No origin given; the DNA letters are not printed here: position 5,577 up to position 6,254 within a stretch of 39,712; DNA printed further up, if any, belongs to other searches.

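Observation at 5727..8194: LexA-type repressor, DUF2188, Shedu-like DUF4263 nuclease and a Zn-ribbon protein form one tight four-gene cassette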

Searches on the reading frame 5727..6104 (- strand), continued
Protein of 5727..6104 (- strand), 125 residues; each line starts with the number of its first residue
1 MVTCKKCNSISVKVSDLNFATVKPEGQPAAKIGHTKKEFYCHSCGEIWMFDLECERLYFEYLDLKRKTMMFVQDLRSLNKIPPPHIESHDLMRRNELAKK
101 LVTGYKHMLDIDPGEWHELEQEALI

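Call 103: fold_search(model_id=the predicted structure, library=viral)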
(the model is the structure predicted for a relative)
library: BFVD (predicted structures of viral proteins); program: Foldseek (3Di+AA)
matches with E <= 10: 536; with E <= 0.001: 0
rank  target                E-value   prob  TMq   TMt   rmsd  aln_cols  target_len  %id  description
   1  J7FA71                5.6e-03  0.96  0.29  0.30  11.2       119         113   16  Uncharacterized protein [Agrobacterium phage 7-7-1]
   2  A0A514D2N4            3.0e-02  0.54  0.26  0.21  14.1       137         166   12  Uncharacterized protein [Leviviridae sp.]
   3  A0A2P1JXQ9            3.4e-02  0.96  0.29  0.39   6.5        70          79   16  Uncharacterized protein [Rhodococcus phage Finch]
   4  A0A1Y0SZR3            4.1e-02  0.75  0.27  0.25  17.5       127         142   12  Uncharacterized protein [Pseudomonas phage Skulduggery]
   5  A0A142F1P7            4.3e-02  1.00  0.29  0.55   4.3        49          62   31  Uncharacterized protein [Bacillus phage Mgbh1]
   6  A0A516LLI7            4.3e-02  0.95  0.33  0.40  14.0        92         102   20  (no name in the UniProt tables at hand)
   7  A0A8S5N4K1            5.9e-02  0.72  0.28  0.27   8.1       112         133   15  HTH-type transcriptional regulator [Podoviridae sp. ctiJY10]
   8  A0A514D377            5.9e-02  0.38  0.26  0.22  12.5       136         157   12  Uncharacterized protein [Leviviridae sp.]
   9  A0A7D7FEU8            8.0e-02  0.91  0.29  0.46   8.0        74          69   15  (no name in the UniProt tables at hand)
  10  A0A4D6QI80            9.7e-02  1.00  0.26  0.41   5.3        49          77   20  Putative transcription elongation factor SII [Erythrocytic necrosis virus]
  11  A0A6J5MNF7            1.1e-01  0.33  0.27  0.23  18.9       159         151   13  Transcriptional repressor NrdR-like N-terminal domain-containing protein [uncultured Caudovirales phage]
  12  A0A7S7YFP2            1.2e-01  0.23  0.21  0.11  15.9       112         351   18  Uncharacterized protein [Medusavirus stheno T3]
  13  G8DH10                1.2e-01  1.00  0.27  0.27   5.3        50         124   24  (no name in the UniProt tables at hand)
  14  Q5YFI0                1.6e-01  0.99  0.25  0.34   5.4        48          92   21  Transcription elongation factor TFIIS [Singapore grouper iridovirus]
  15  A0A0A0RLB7            2.0e-01  0.80  0.25  0.31   8.7        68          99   18  (no name in the UniProt tables at hand)
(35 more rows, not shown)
